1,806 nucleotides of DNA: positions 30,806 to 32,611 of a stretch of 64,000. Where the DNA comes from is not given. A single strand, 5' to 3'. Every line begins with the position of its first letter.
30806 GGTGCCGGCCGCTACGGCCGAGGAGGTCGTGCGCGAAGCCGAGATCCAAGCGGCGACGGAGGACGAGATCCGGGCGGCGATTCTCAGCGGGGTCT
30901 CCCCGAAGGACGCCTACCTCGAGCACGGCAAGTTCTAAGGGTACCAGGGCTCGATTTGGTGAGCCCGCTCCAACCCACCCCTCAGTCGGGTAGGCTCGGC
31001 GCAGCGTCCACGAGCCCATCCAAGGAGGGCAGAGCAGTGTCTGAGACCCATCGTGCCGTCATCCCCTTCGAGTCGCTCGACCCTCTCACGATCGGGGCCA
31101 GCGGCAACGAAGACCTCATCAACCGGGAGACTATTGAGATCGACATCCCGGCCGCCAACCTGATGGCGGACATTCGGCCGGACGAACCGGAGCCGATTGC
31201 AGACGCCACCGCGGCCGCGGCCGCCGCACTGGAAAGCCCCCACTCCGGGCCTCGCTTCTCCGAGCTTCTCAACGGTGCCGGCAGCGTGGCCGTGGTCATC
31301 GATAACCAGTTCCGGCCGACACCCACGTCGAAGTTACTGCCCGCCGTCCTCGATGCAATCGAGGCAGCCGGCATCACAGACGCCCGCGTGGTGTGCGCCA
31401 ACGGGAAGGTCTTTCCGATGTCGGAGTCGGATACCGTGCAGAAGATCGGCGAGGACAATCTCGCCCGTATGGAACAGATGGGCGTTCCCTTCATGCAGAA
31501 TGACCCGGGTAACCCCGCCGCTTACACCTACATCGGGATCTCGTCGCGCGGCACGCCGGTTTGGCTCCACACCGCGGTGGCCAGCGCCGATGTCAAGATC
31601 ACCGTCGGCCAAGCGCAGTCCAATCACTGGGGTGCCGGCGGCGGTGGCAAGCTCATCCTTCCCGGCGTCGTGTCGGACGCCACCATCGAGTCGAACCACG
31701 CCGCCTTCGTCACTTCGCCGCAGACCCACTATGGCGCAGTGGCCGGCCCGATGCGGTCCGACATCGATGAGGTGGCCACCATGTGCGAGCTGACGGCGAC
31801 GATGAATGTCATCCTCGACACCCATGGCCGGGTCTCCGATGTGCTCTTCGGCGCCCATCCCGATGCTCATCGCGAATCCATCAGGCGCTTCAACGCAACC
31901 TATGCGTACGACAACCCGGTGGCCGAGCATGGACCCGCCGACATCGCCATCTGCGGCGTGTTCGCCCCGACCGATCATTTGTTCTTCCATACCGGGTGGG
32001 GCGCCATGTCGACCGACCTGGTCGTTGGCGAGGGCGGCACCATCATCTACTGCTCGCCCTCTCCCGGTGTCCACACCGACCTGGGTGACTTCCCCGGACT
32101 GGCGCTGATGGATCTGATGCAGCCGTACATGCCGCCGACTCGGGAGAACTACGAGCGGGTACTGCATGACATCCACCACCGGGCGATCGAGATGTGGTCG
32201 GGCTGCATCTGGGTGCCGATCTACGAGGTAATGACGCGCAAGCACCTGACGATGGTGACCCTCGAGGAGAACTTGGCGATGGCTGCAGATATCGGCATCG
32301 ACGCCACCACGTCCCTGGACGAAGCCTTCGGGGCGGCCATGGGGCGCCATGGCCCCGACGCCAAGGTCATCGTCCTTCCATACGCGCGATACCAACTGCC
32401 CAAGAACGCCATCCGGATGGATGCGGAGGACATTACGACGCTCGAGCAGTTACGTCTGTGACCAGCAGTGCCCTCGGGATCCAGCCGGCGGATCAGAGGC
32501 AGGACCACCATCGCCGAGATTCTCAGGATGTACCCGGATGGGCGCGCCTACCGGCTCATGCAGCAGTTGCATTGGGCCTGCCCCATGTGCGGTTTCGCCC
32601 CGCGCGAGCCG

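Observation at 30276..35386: Complete nickel-pincer-nucleotide (NPN) cofactor cluster with a LarA homolog of unknown substrate and an inserted CxxC DUF1858 gene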

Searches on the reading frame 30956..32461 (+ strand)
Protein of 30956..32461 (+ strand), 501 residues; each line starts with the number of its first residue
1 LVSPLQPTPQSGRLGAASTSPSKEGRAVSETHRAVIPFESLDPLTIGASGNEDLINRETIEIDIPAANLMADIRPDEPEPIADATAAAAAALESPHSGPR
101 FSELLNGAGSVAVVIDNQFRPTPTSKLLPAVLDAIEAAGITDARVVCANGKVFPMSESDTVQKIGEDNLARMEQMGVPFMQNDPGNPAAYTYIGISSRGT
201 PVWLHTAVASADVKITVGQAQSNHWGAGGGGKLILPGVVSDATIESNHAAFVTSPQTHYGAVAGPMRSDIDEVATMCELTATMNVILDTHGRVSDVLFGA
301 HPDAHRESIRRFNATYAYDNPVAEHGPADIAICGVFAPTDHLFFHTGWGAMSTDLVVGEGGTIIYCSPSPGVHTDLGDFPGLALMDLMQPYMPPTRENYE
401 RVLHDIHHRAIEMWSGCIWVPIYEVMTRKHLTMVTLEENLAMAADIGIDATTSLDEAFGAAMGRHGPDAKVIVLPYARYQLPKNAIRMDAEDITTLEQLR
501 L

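Call 3: search_protein_families(library=pfam, proteins=[window:30956-32461:+], max_evalue=0.01)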
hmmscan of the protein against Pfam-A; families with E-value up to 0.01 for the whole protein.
window:30956-32461:+ (501 aa): 2 families
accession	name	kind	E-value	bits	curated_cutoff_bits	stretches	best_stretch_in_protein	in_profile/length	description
PF09861.14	Lar_N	-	2.3e-33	115.6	23.3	1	57-258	3-202/204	Lactate racemase N-terminal domain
PF21113.2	LarA_C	-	0.002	18.5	25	1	338-475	17-145/152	Lactate racemase C-terminal domain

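Call 4: search_protein_families(library=ncbifam, proteins=[window:30956-32461:+], max_evalue=0.01)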
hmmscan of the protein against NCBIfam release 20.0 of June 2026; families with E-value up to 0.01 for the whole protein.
window:30956-32461:+ (501 aa): 5 families
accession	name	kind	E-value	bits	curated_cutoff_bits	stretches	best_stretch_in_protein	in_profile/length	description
NF052593.1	NPN_racem_MAR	equivalog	6.2e-54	183.2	500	2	57-367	7-312/415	nickel-dependent malate racemase, LarAH6 family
NF052595.1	NPN_LarAH5_MAR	equivalog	1.2e-41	143.1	462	1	58-478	8-409/415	nickel-dependent malate racemase, LarAH5 family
NF033504.2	Ni_dep_LarA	equivalog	8.9e-41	140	460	1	57-475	8-414/422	nickel-dependent lactate racemase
NF052525.1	NPN_LarAH10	equivalog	1.3e-40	139.4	540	1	58-482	10-425/426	NPN-dependent 2-hydroxyacid racemase, LarAH10 family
NF052592.1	LarAH_14_15_16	equivalog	3.6e-10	38.8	740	1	77-255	37-217/520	NPN-dependent hydroxyacid isomerase, LarAH14/15/16 family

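Call 5: search_solved_structures(query=window:30956-32461:+, max_evalue=0.001, show_alignments=3)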
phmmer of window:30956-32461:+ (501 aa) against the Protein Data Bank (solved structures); distinct sequences matched with E-value up to 0.001: 9.
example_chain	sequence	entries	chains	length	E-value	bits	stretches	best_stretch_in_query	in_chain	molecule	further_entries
6d6z_A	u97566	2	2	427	3.7e-29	105.2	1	67-366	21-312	Malate racemase Mar2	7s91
9eia_A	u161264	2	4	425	3.2e-24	88.9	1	60-482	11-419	A broad-substrate spectrum lactate racemase A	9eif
9eid_A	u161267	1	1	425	3.4e-24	88.8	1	60-482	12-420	A broad-substrate spectrum lactate racemase A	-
5huq_A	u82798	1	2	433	5.8e-21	78.1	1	90-476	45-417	Lactate racemization operon protein LarA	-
6c1w_A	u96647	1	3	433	5.8e-21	78.1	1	90-476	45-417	Lactate racemase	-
8ezf_B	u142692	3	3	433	2.7e-20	76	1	90-476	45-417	Lactate racemase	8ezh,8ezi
2yjg_A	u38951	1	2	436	4.6e-17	65.3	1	89-377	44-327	LACTATE RACEMASE APOPROTEIN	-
9q3j_A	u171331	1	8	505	9e-08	34.6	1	81-278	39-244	DUF2088 domain-containing protein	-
9q2u_A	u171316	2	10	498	1.8e-07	33.6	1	79-349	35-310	Lactate racemase A | LarA-like nickel-pincer nucleotide cofactor-utilizing enzyme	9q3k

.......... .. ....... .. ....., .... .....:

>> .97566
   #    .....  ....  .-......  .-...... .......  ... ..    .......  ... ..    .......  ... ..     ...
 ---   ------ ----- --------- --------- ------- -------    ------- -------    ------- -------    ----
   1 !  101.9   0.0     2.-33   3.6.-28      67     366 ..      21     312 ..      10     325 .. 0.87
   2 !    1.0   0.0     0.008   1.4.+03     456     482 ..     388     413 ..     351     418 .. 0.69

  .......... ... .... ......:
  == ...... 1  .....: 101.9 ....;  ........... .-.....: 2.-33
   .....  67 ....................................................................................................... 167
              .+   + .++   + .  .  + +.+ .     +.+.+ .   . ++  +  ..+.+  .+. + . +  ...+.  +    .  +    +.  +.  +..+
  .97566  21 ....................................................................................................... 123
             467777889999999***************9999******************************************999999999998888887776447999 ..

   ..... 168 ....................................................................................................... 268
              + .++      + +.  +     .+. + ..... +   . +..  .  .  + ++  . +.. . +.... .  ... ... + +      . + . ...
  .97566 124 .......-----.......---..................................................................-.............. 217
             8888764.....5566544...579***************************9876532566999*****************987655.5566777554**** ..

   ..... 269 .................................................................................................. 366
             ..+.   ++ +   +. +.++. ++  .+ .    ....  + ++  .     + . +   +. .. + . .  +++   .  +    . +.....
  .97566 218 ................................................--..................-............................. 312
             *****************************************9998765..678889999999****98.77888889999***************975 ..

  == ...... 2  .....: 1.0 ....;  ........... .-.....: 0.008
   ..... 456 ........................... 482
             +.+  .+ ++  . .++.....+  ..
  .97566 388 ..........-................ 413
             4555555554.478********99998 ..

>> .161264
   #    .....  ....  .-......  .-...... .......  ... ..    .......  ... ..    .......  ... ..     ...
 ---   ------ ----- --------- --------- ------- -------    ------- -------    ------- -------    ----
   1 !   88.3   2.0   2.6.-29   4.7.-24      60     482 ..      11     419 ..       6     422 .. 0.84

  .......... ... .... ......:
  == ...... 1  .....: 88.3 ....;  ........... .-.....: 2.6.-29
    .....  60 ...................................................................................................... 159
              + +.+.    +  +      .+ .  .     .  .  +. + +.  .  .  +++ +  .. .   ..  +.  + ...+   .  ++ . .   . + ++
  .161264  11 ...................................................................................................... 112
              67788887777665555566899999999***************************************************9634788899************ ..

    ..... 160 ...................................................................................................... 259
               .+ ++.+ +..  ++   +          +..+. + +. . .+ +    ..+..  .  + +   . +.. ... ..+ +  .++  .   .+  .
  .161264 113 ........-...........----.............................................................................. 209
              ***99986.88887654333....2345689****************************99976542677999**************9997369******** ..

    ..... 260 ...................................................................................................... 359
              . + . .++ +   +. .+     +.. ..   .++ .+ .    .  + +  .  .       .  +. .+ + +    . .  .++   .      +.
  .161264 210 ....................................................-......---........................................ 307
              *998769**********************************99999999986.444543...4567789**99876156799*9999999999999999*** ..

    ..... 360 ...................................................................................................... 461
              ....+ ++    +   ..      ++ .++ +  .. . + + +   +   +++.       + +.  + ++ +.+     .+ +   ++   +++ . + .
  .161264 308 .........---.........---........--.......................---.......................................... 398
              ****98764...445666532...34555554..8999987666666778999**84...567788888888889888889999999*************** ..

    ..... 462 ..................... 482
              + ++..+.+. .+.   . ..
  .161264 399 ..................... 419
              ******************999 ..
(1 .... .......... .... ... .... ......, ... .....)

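Call 17: find_homologous_proteins(query=window:31037-32461:+, max_evalue=1e-10)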
Query window:31037-32461:+ (474 aa): 1160 proteins with E <= 1e-10 among 8000 candidates; the best 120 are listed.
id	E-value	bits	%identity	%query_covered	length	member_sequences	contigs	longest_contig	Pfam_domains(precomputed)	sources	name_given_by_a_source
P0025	9.8e-288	973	90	100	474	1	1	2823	PF09861.15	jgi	jgi:nickel-dependent lactate racemase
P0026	3.2e-287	971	89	100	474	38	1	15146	PF09861.15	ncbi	-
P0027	1.1e-271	920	82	100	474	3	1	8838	PF21113.3,PF09861.15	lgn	-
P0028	4.2e-271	918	82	100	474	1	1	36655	PF21113.3,PF09861.15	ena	-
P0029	9.4e-269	910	81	100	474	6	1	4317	PF21113.3,PF09861.15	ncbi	-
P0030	1.5e-265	900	80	100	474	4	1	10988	PF09861.15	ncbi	-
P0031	6.2e-265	897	80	100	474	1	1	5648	PF09861.15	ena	-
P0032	1.3e-262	890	79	100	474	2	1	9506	PF09861.15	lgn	-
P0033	2.7e-259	879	80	98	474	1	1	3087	PF09861.15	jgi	jgi:nickel-dependent lactate racemase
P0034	1.2e-258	877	80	100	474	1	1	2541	PF21113.3,PF09861.15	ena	-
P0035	1.9e-257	873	79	100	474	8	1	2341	PF09861.15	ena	-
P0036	4.0e-257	872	79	100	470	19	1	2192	PF09861.15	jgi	jgi:lactate racemase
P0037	4.9e-255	865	77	100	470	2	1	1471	PF09861.15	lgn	-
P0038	4.9e-253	858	77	100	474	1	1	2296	PF21113.3,PF09861.15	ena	-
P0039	2.0e-252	856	76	100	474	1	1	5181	PF09861.15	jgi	jgi:nickel-dependent lactate racemase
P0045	3.7e-251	852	77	100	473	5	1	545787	PF21113.3,PF09861.15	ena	-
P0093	3.7e-245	832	75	99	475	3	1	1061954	PF09861.15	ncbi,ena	-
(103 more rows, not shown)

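Call 24: find_related_loci(query=window:31037-32461:+, collection=genome_contigs, flank=10000)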
Query window:31037-32461:+ (474 aa) in genome_contigs; peptide patterns used: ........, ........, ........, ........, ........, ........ (x = any residue, [..] = any of these).
359 stretches matched a pattern; 284 encode a relative of the query (tblastn E <= 1e-3); the best 80 are kept; 80 distinct loci.
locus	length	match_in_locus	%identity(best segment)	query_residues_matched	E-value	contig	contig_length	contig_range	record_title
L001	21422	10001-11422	89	1-474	0e+0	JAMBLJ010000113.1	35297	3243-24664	MAG: Actinomycetes bacterium isolate H2.bin.90 k83_634910, whole genome shotgun sequence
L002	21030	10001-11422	82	1-474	0e+0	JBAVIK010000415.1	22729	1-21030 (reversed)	MAG: Acidimicrobiia bacterium isolate MFD02594_ilm_asm_bin11 k127_149038, whole genome shotgun sequence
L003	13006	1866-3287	81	1-474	0e+0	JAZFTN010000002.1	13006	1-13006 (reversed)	MAG: Acidimicrobiia bacterium isolate BS2bin.34 BS2bin.34_2, whole genome shotgun sequence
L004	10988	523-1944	80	1-474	0e+0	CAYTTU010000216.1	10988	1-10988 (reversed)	MAG TPA_asm: uncultured Acidimicrobiia bacterium isolate binchicken_co31_379 genome assembly, contig: k141_3283202, whol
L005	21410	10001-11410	78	1-474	0e+0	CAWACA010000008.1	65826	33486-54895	MAG: uncultured Thermoleophilia bacterium isolate MFD05176.bin.2.235 genome assembly, contig: contig_168929, whole genom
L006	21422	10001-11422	78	1-474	0e+0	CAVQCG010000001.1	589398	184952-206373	MAG: uncultured Thermoleophilia bacterium isolate MFD02199.bin.1.2 genome assembly, contig: contig_15625, whole genome s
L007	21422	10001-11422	78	1-474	0e+0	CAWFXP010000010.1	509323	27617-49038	MAG: uncultured Thermoleophilia bacterium isolate MFD00962.bin.1.295 genome assembly, contig: contig_28580, whole genome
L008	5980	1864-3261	78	1-466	0e+0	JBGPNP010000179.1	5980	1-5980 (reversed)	MAG: Gaiellaceae bacterium isolate OBJ_0618_7090110_211 k141_2728452_length_5980_cov_43.2327, whole genome shotgun seque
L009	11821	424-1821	78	9-474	0e+0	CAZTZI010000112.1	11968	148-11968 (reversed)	MAG TPA_asm: uncultured Acidimicrobiales bacterium isolate SRP338948_co1_155 genome assembly, contig: k141_428398, whole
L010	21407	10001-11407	77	6-474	0e+0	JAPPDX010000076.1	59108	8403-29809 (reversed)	MAG: bacterium isolate IRC4_bin_37 NODE_546_length_59108_cov_12.991, whole genome shotgun sequence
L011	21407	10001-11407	76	6-474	0e+0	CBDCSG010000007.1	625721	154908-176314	MAG: Acidimicrobiales bacterium isolate 4bfa7ccb-6d32-468a-bdc8-90cf7c7e981b genome assembly, contig: contig_7, whole ge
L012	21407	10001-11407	76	6-474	0e+0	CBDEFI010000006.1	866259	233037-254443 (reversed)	MAG: Acidimicrobiales bacterium isolate 2e4b594b-7fba-4ce7-b97d-329b2cb5198a genome assembly, contig: contig_6, whole ge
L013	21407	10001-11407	77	6-474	0e+0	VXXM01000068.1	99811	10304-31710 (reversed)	MAG: Acidimicrobiia bacterium isolate SB0668_bin_6 NODE_85_length_99811_cov_22.349583, whole genome shotgun sequence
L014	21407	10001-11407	77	6-474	0e+0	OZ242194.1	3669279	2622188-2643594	MAG: Acidimicrobiales bacterium isolate b96ec2c2-7b30-4efb-902b-edc41798273b genome assembly, chromosome: 1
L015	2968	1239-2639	76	4-474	0e+0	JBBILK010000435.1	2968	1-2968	MAG: Actinomycetota bacterium isolate BR1F70218_bin_207 NODE_13497_length_2968_cov_4.769997, whole genome shotgun sequen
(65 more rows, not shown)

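Call 28: find_encoding_contigs(protein=P0093, flank=10000, max_places=2)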
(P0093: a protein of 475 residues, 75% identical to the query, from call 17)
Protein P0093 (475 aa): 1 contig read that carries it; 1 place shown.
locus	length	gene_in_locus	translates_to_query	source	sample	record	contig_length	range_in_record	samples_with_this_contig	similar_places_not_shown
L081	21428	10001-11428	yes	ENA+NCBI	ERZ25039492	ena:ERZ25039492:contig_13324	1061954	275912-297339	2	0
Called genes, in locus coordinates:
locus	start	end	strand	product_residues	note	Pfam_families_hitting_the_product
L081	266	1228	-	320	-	PF08240:ADH_N, PF00107:ADH_zinc_N, PF13602:ADH_zinc_N_2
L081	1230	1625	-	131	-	PF00190:Cupin_1 (weak), PF07883:Cupin_2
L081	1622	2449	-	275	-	PF09370:PEP_hydrolase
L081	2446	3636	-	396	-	PF06792:UPF0261, PF23189:UPF0261_C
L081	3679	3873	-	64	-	PF07676:PD40 (weak)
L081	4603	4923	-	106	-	-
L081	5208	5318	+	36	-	-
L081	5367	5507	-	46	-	PF12399:BCA_ABC_TP_C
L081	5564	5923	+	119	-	-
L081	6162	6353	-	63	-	-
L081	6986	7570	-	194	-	-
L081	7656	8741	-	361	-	PF02653:BPD_transp_2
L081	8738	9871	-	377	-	PF02653:BPD_transp_2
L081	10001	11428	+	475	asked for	PF09861:Lar_N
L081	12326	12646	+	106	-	-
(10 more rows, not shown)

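Call 29: find_encoding_contigs(protein=P0045, flank=10000, max_places=2)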
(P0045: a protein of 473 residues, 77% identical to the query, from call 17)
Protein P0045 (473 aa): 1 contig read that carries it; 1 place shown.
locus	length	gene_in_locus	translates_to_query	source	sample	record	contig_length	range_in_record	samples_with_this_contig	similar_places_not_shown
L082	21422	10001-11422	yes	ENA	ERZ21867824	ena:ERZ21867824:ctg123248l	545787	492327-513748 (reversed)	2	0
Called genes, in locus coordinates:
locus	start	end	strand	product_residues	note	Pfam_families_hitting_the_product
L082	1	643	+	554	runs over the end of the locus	-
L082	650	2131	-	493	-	PF13560:HTH_31, PF01381:HTH_3, PF13443:HTH_26 (faint), PF06114:Peptidase_M78 (weak)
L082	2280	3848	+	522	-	PF20656:MS_N, PF01274:MS_TIM-barrel, PF20659:MS_C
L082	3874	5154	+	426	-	PF00463:ICL, PF13714:PEP_mutase, PF00463:ICL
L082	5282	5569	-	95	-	PF03992:ABM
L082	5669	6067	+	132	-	PF01042:Ribonuc_L-PSP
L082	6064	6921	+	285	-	PF01557:FAA_hydrolase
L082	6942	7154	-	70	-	PF01361:Tautomerase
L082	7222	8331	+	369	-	PF08240:ADH_N, PF16912:Glu_dehyd_C, PF00107:ADH_zinc_N, PF13602:ADH_zinc_N_2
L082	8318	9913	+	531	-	PF00171:Aldedh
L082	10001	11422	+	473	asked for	PF09861:Lar_N, PF21113:LarA_C (faint)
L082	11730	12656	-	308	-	PF02540:NAD_synthase, PF00733:Asn_synthase, PF06508:QueC (faint)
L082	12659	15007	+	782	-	PF01315:Ald_Xan_dh_C, PF02738:MoCoBD_1, PF20256:MoCoBD_2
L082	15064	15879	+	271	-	PF00941:FAD_binding_5, PF03450:CO_deh_flav_C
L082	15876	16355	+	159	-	PF00111:Fer2, PF13085:Fer2_3 (weak), PF01799:Fer2_2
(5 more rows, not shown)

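Call 53: predict_structure(alignment_id=A2)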
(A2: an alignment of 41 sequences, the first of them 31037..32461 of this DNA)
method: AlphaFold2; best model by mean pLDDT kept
length: 474 residues; sequences in the alignment: 41
mean_pLDDT: 74.1   pTM: 0.79
mean pLDDT of the five models: 74.1, 72.7, 72.6, 71.5, 71.2
residues with pLDDT >= 90: 126; 70-90: 171; 50-70: 109; < 50: 68
segments of 3 or more residues with pLDDT < 50: 17-22, 209-241, 347-351, 386-390, 463-474
pLDDT, mean of each block of 10 residues (from residue 1): 83 55 60 91 90 88 96 96 88 63 94 93 61 77 93 75 77 74 92 60 57 35 33 36 72 89 83 88 83 88 82 56 72 89 53 59 75 69 53 64 85 77 90 96 91 71 48 42
secondary structure, 60 per line:
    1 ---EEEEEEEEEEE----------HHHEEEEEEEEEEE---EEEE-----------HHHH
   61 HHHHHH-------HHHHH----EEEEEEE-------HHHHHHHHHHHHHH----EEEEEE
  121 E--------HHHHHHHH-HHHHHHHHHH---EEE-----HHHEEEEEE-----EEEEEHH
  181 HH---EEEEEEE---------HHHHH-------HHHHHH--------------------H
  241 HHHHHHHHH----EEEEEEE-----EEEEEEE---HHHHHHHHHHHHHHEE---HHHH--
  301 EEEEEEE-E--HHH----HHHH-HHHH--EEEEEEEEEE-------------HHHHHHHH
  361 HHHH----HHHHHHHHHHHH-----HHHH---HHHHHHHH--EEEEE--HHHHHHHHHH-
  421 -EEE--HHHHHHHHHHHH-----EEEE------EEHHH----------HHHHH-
elements in order: E4-14 E28-38 E42-45 H57-66 H74-78 E83-89 H97-110 E115-121 H130-137 H139-148 E152-154 E163-168 E174-178 H179-182 E186-192 H202-206 H214-219 H240-249 E254-260 E266-272 H276-289 H295-298 E301-307 H319-322 H324-327 E330-339 H353-364 H369-380 H386-389 H393-400 E403-407 H410-419 E422-424 H427-438 E444-447 H469-473

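Call 66: search_protein_representatives(protein=window:31037-32461:+)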
Query: 474 residues. Proteins with E-value up to 0.001 (for the whole library): 3369; up to 1e-10: 1657; up to 1e-30: 106. The best 150 are listed.
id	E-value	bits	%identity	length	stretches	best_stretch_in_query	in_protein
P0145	9.9e-236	799.5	73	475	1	1-465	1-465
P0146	2.7e-180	616.7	79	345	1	128-466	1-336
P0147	1.4e-177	607.8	74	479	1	6-371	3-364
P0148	7.6e-129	447.1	69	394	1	2-286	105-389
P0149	1.3e-127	443.0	44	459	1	7-458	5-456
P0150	3.5e-112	392.2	76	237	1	236-464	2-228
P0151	2.4e-111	389.4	75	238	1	5-240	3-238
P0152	7.3e-102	358.1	41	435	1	32-456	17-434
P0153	1.2e-98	347.5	60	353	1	1-285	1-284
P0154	1.1e-94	334.5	71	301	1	175-369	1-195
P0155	4.6e-94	332.4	62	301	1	88-379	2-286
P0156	1.1e-88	314.7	64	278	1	23-265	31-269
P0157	2.0e-87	310.6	53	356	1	1-343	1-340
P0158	2.4e-87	310.3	62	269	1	128-370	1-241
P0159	4.3e-86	306.2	79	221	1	256-421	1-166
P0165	9.3e-76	272.1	37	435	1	32-454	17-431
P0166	2.2e-71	257.7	37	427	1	35-457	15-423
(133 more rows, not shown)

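Call 73: find_encoding_contigs(protein=P0149, flank=8000, max_places=3)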
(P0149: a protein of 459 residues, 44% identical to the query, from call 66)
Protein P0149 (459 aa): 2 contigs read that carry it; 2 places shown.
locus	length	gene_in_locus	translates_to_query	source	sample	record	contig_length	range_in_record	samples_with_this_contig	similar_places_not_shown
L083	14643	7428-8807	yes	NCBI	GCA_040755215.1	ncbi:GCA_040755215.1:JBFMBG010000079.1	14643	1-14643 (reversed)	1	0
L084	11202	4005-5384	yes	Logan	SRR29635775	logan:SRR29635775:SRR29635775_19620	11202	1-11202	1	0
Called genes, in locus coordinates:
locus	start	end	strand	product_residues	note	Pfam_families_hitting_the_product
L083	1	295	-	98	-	PF13173:AAA_14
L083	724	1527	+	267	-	PF02749:QRPTase_N, PF01729:QRPTase_C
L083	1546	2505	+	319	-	PF00994:MoCF_biosynth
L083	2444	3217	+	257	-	PF01557:FAA_hydrolase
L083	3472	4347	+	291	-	PF01118:Semialdhyde_dh (weak), PF09290:AcetDehyd-dimer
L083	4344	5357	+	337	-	PF00682:HMGL-like, PF07836:DmpG_comm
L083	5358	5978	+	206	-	PF12797:Fer4_2 (faint), PF13237:Fer4_10, PF00037:Fer4 (weak), PF12837:Fer4_6 (faint), PF14697:Fer4_21 (weak), PF12838:Fer4_7 (weak), PF13187:Fer4_9 (weak), PF04324:Fer2_BFD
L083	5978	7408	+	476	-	-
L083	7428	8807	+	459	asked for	PF09861:Lar_N, PF21113:LarA_C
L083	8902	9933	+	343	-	PF03480:DctP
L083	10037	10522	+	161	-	PF04290:DctQ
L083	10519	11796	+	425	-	PF06808:DctM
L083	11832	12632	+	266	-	PF02749:QRPTase_N (weak), PF01729:QRPTase_C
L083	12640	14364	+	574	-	PF02730:AFOR_N, PF01314:AFOR_C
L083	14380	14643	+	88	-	PF00465:Fe-ADH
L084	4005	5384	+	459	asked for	PF09861:Lar_N, PF21113:LarA_C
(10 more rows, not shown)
